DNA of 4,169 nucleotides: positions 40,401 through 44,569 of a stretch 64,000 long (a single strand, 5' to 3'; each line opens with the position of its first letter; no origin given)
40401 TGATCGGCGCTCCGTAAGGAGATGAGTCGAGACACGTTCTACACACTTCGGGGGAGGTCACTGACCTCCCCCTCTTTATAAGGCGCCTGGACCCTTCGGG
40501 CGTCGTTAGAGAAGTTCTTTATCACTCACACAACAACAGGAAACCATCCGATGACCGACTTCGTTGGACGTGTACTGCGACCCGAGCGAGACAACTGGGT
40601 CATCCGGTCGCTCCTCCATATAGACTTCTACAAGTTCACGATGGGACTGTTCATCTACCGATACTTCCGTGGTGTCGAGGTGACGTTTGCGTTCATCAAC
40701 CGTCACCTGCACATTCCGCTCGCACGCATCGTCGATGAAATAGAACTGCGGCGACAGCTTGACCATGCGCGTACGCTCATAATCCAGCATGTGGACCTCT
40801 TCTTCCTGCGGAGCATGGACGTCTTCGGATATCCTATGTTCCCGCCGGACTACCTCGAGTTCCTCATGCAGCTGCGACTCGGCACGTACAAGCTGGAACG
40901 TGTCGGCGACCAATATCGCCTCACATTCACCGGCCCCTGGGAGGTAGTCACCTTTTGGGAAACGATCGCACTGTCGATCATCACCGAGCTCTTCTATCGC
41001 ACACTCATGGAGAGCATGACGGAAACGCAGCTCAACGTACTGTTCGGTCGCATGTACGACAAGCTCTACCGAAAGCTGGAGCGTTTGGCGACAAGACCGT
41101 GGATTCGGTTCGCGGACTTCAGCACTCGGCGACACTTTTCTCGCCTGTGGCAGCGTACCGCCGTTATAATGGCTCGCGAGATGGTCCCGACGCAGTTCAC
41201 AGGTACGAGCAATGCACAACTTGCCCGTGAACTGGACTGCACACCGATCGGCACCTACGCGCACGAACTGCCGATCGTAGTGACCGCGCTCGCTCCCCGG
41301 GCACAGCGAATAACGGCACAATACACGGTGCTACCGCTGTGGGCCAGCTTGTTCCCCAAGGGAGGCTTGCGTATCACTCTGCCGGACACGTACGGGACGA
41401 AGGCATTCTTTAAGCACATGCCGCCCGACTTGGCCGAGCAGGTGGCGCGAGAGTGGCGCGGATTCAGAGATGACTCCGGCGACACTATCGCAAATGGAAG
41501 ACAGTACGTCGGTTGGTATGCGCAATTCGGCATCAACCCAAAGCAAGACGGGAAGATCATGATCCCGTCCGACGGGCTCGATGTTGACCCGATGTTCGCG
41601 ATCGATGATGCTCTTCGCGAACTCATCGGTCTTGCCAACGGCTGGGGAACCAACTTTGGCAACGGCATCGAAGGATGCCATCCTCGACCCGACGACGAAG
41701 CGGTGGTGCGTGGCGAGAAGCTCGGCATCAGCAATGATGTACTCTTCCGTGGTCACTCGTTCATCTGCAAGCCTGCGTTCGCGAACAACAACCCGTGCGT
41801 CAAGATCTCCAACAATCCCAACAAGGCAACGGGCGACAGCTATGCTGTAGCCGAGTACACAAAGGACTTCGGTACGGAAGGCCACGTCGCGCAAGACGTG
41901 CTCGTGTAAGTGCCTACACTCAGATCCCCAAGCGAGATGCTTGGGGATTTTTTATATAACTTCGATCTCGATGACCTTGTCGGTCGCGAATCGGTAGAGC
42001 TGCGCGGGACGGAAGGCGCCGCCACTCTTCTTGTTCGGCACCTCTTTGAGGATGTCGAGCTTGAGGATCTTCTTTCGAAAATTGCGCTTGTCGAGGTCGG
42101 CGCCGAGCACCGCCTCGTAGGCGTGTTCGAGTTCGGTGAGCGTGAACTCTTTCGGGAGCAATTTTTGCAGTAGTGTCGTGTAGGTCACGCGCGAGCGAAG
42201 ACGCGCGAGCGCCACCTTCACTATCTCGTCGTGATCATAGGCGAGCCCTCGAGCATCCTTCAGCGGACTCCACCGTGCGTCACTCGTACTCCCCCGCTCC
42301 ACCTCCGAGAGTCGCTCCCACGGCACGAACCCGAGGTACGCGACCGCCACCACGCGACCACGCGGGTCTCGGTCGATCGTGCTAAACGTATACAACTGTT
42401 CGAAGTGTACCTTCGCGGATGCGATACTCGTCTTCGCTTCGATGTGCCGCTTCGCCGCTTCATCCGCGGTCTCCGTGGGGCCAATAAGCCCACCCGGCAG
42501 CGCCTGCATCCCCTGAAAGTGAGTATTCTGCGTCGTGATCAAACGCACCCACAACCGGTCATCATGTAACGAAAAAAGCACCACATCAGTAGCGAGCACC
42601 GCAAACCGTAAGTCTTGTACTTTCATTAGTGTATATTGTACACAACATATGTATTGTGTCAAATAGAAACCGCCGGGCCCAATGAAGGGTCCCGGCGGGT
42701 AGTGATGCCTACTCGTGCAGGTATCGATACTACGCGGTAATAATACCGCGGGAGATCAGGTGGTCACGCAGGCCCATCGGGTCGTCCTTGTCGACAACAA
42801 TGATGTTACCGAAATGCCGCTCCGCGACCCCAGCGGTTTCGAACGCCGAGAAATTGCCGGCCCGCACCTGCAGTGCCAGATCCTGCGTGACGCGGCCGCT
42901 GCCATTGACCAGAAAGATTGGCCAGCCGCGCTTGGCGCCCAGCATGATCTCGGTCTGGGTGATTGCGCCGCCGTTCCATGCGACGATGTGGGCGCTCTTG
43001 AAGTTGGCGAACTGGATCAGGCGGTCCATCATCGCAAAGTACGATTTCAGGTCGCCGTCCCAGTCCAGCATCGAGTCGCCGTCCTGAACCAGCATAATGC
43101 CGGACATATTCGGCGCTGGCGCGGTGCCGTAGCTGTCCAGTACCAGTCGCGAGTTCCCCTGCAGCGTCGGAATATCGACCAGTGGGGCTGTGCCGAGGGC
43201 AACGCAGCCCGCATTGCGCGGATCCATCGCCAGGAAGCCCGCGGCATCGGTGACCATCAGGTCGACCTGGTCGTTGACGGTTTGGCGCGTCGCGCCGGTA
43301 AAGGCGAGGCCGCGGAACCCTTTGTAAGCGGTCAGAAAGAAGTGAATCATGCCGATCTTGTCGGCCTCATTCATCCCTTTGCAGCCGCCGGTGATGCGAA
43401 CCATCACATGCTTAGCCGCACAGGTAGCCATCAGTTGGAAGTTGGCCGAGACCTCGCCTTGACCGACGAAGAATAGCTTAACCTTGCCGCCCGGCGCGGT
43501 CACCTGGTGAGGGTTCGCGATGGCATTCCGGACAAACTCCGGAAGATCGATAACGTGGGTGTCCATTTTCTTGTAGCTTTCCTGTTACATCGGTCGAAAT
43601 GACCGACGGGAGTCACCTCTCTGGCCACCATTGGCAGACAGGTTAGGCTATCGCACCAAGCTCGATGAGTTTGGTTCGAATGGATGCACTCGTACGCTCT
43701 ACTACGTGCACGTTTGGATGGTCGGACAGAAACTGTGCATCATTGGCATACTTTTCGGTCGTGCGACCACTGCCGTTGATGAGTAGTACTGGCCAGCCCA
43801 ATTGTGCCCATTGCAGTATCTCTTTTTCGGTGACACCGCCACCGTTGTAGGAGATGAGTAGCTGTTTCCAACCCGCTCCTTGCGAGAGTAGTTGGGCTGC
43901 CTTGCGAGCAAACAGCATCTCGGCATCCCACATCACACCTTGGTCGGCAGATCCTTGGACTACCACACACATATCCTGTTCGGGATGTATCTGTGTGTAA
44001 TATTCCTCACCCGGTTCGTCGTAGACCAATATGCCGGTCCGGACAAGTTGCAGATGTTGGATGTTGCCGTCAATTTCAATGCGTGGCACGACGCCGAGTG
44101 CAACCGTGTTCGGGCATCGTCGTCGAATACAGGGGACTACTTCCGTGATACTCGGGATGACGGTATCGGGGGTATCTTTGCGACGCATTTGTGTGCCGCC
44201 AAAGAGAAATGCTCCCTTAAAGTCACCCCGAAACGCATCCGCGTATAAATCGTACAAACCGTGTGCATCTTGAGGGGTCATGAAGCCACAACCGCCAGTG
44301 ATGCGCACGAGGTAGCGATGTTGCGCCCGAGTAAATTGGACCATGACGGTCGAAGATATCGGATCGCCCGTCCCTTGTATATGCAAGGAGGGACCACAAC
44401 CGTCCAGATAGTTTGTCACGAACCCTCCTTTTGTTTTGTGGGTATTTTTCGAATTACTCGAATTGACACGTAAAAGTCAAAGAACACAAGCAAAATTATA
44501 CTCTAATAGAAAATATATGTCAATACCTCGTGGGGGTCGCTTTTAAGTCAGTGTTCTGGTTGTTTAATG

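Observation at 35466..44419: NAD-salvage operon (pncA, pncB, NrtR) fused with a TerY-P-like vWA / PP2C / Ser-Thr-kinase triad, next to two SLOG/LOG-like paralogs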

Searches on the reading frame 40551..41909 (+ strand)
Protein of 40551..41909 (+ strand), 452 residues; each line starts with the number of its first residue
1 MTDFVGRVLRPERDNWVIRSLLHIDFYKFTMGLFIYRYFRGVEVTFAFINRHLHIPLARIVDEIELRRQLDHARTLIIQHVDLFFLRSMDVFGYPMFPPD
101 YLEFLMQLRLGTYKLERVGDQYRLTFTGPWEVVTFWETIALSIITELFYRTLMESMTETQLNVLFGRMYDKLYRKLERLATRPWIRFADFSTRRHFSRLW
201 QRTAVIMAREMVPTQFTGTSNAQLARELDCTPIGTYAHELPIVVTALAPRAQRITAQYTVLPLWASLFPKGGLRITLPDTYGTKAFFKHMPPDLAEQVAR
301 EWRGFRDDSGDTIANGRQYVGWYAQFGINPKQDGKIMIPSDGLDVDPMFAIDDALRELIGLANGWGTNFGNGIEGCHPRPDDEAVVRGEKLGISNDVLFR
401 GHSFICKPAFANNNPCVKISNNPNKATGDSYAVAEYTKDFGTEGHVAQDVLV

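Call 3: search_protein_families(library=pfam, proteins=[window:40551-41909:+], max_evalue=0.01)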
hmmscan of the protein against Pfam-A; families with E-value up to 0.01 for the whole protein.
window:40551-41909:+ (452 aa): 2 families
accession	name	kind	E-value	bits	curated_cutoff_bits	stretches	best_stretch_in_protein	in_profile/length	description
PF04095.22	NAPRTase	-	1.7e-23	84.1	20.8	1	186-373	2-182/239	Nicotinate phosphoribosyltransferase (NAPRTase) family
PF17767.7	NAPRTase_N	-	9.5e-15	55.5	32.6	1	22-144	1-124/125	Nicotinate phosphoribosyltransferase (NAPRTase) N-terminal domain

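Call 4: search_protein_families(library=ncbifam, proteins=[window:40551-41909:+], max_evalue=0.01)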
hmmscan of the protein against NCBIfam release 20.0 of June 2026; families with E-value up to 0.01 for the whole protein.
window:40551-41909:+ (452 aa): 5 families
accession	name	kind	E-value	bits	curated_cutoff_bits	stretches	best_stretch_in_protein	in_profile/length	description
NF003704.0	PRK05321.1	subfamily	5.5e-94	315.4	379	1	14-442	6-391/398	nicotinate phosphoribosyltransferase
TIGR01514.1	NAPRTase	equivalog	5.4e-62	210.1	269.55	1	17-440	1-395/399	nicotinate phosphoribosyltransferase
NF006696.0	PRK09243.1-3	equivalog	4.8e-08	32.1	503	1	187-318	158-274/451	nicotinate phosphoribosyltransferase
NF009131.0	PRK12484.1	equivalog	0.00024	19.9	330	1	133-314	102-265/455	nicotinate phosphoribosyltransferase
TIGR01513.1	NAPRTase_put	equivalog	0.00071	18.6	297.4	0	22-314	2-261/452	nicotinate phosphoribosyltransferase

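Call 5: search_protein_families(library=padloc, proteins=[window:40551-41909:+], max_evalue=0.01)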
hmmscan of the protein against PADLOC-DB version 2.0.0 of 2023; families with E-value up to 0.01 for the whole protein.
window:40551-41909:+ (452 aa): 0 families

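Call 6: search_protein_families(library=phrogs, proteins=[window:40551-41909:+], max_evalue=0.01)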
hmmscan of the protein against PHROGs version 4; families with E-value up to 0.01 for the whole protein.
window:40551-41909:+ (452 aa): 1 family
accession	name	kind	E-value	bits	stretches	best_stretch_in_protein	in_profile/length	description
phrog_448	-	other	5.5e-07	29.8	1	20-337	15-351/500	nicotinamide phosphoribosyl transferase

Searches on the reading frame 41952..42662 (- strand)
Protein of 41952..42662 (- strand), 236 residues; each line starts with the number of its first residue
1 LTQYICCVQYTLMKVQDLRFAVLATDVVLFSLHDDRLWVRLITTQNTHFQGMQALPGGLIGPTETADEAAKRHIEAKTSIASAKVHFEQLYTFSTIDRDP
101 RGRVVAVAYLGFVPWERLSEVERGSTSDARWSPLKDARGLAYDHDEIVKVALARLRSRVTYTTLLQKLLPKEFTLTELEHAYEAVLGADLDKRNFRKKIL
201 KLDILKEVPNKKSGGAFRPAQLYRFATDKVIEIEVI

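Call 3: search_protein_families(library=pfam, proteins=[window:41952-42662:-], max_evalue=0.01)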
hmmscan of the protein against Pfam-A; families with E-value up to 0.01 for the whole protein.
window:41952-42662:- (236 aa): 3 families
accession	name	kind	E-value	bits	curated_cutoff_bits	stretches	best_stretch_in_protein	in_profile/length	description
PF21906.2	NrtR_WHD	-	2.5e-25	88.8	27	1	167-225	3-61/61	NrtR DNA-binding winged helix domain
PF19368.5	AraR_C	-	3e-14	53.5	23.8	1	164-227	4-68/82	AraR C-terminal winged HTH domain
PF00293.34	NUDIX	-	1e-10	42.2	21.1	1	26-146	7-129/134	NUDIX domain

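Call 4: search_protein_families(library=ncbifam, proteins=[window:41952-42662:-], max_evalue=0.01)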
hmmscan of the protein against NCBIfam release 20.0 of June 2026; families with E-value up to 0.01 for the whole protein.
window:41952-42662:- (236 aa): 8 families
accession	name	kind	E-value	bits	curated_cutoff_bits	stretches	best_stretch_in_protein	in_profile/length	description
NF050029.2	TransRepNtr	equivalog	8.9e-42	143.2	400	1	16-229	15-229/245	ADPR responsive transcriptional repressor NtrR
NF003790.0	PRK05379.2-2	equivalog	2.2e-06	27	403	1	47-153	238-352/354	bifunctional nicotinamide mononucleotide adenylyltransferase/ADP-ribose pyrophosphatase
NF003786.0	PRK05379.1-2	equivalog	0.0001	21.6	397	1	39-148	231-348/354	bifunctional nicotinamide-nucleotide adenylyltransferase/Nudix hydroxylase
NF003787.0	PRK05379.1-4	equivalog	0.00017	20.7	449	1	40-137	222-324/346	bifunctional nicotinamide-nucleotide adenylyltransferase/Nudix hydroxylase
NF003788.0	PRK05379.1-5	equivalog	0.00051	19.5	354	1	39-137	226-329/351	bifunctional nicotinamide-nucleotide adenylyltransferase/Nudix hydroxylase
NF003791.0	PRK05379.2-3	equivalog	0.00093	18.5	409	1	39-136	215-317/340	bifunctional nicotinamide-nucleotide adenylyltransferase/Nudix hydroxylase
NF008044.0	PRK10776.1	equivalog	0.0075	16.1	148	0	44-98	24-78/130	8-oxo-dGTP diphosphatase MutT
TIGR00586.1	mutt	equivalog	0.008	16.2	97.9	0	45-86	26-67/129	8-oxo-dGTP diphosphatase MutT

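Call 5: search_protein_families(library=padloc, proteins=[window:41952-42662:-], max_evalue=0.01)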
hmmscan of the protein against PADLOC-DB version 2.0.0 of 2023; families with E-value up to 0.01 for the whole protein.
window:41952-42662:- (236 aa): 0 families

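Call 6: search_protein_families(library=phrogs, proteins=[window:41952-42662:-], max_evalue=0.01)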
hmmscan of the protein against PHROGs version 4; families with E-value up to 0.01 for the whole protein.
window:41952-42662:- (236 aa): 2 families
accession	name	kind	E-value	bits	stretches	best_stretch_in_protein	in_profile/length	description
phrog_1198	-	other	3.1e-14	54.3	1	35-229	49-249/253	MutT/NUDIX hydrolase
phrog_25541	-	unknown function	0.0075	16.8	0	11-81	61-126/210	-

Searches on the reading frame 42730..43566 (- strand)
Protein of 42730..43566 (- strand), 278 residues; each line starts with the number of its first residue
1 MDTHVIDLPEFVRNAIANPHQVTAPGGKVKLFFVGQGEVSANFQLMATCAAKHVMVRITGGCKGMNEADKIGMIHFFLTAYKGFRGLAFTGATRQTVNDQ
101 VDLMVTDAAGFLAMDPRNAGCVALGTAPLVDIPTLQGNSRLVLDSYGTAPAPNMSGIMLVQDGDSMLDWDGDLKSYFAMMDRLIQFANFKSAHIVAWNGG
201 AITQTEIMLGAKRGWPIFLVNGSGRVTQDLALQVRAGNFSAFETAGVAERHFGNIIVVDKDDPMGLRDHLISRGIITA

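Call 3: search_protein_families(library=pfam, proteins=[window:42730-43566:-], max_evalue=0.01)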
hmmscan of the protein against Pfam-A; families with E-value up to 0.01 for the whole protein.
window:42730-43566:- (278 aa): 1 family
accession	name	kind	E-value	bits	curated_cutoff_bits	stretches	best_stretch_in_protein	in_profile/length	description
PF18171.6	LSDAT_prok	-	7.8e-05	22.5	25.4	1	167-240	103-173/195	SLOG in TRPM, prokaryote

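Call 4: search_protein_families(library=ncbifam, proteins=[window:42730-43566:-], max_evalue=0.01)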
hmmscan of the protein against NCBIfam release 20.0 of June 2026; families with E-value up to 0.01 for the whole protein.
window:42730-43566:- (278 aa): 0 families

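Call 5: search_protein_families(library=padloc, proteins=[window:42730-43566:-], max_evalue=0.01)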
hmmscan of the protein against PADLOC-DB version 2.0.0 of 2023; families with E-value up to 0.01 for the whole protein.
window:42730-43566:- (278 aa): 0 families

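Call 6: search_protein_families(library=phrogs, proteins=[window:42730-43566:-], max_evalue=0.01)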
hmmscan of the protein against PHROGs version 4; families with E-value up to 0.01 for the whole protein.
window:42730-43566:- (278 aa): 0 families

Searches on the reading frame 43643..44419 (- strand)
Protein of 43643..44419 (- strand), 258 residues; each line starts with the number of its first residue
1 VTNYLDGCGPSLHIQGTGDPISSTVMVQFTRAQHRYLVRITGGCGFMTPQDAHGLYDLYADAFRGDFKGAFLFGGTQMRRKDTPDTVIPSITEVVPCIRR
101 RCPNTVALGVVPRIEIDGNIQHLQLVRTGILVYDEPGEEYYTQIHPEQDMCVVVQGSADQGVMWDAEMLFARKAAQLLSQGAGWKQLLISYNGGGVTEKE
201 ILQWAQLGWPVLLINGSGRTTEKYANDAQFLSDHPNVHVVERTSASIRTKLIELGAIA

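Call 3: search_protein_families(library=pfam, proteins=[window:43643-44419:-], max_evalue=0.01)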
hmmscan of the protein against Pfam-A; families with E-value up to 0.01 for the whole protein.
window:43643-44419:- (258 aa): 1 family
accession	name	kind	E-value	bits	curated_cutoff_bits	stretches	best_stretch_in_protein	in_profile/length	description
PF18171.6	LSDAT_prok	-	7.7e-07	29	25.4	1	138-228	84-167/195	SLOG in TRPM, prokaryote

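Call 4: search_protein_families(library=ncbifam, proteins=[window:43643-44419:-], max_evalue=0.01)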
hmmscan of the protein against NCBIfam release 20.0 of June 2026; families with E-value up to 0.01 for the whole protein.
window:43643-44419:- (258 aa): 0 families

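Call 5: search_protein_families(library=padloc, proteins=[window:43643-44419:-], max_evalue=0.01)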
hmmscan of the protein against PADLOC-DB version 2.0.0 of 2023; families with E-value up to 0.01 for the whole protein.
window:43643-44419:- (258 aa): 0 families

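Call 6: search_protein_families(library=phrogs, proteins=[window:43643-44419:-], max_evalue=0.01)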
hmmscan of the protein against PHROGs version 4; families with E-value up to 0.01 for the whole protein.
window:43643-44419:- (258 aa): 0 families
